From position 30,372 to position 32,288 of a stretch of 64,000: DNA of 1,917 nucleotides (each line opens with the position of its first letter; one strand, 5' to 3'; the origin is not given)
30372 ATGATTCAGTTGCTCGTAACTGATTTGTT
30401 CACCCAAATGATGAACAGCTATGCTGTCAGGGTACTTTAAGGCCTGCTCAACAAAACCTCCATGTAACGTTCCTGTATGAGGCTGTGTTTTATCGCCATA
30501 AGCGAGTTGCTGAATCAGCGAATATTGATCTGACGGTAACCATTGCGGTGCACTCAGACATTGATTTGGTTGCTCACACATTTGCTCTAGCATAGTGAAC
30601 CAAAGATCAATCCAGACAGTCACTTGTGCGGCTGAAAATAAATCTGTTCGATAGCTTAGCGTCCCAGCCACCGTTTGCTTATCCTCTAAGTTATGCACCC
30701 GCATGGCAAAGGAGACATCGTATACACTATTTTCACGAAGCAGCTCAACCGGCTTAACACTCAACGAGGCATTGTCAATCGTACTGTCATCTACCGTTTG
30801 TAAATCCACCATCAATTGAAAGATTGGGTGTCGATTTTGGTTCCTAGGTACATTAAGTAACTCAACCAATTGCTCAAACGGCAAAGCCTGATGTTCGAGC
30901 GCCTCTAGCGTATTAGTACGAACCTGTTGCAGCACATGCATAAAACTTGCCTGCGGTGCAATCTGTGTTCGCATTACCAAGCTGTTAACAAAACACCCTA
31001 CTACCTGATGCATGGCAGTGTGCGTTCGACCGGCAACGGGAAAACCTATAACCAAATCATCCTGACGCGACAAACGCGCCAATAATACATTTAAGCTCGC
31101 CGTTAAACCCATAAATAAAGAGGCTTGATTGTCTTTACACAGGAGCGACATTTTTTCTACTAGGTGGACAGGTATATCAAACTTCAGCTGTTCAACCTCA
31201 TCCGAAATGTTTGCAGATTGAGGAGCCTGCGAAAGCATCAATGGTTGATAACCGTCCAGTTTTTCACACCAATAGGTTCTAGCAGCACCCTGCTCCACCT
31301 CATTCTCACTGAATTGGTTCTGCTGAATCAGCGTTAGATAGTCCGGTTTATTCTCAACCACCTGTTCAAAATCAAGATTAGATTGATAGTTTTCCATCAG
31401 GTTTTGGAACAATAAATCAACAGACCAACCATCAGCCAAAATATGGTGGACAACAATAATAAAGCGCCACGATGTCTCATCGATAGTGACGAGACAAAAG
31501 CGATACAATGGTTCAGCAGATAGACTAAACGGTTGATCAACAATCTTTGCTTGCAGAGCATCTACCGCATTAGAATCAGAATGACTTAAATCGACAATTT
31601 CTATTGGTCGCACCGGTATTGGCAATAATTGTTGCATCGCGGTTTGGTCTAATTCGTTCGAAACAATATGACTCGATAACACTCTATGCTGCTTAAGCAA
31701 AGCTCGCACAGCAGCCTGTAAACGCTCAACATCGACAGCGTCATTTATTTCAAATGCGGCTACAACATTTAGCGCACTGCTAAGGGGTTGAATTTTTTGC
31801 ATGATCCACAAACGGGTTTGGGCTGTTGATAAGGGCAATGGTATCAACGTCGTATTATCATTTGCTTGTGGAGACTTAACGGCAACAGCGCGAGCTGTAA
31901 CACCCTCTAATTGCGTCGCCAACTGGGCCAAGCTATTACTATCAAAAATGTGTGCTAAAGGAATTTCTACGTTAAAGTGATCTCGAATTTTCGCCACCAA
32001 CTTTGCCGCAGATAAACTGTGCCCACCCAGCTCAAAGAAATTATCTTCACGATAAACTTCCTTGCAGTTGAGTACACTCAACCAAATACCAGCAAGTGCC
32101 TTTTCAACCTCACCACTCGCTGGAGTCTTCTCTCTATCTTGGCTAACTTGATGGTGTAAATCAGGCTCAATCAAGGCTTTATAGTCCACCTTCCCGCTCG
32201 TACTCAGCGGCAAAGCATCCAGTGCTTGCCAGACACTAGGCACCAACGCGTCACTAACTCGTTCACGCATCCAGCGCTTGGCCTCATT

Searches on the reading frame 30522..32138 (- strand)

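Call 48: search_protein_families(library=pfam, proteins=[window:30522-32138:-], max_evalue=0.001)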
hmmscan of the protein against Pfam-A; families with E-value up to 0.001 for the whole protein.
window:30522-32138:- (539 aa): 3 families
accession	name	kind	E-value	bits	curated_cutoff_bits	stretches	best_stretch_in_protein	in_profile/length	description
PF00668.25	Condensation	-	4.8e-84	283.1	30.6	1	101-537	5-450/456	Condensation domain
PF00550.31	PP-binding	-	8.9e-15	55.1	20.8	1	14-75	2-65/67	Phosphopantetheine attachment site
PF07247.17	AATase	-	0.00074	18.6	22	0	207-253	137-186/500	Alcohol acetyltransferase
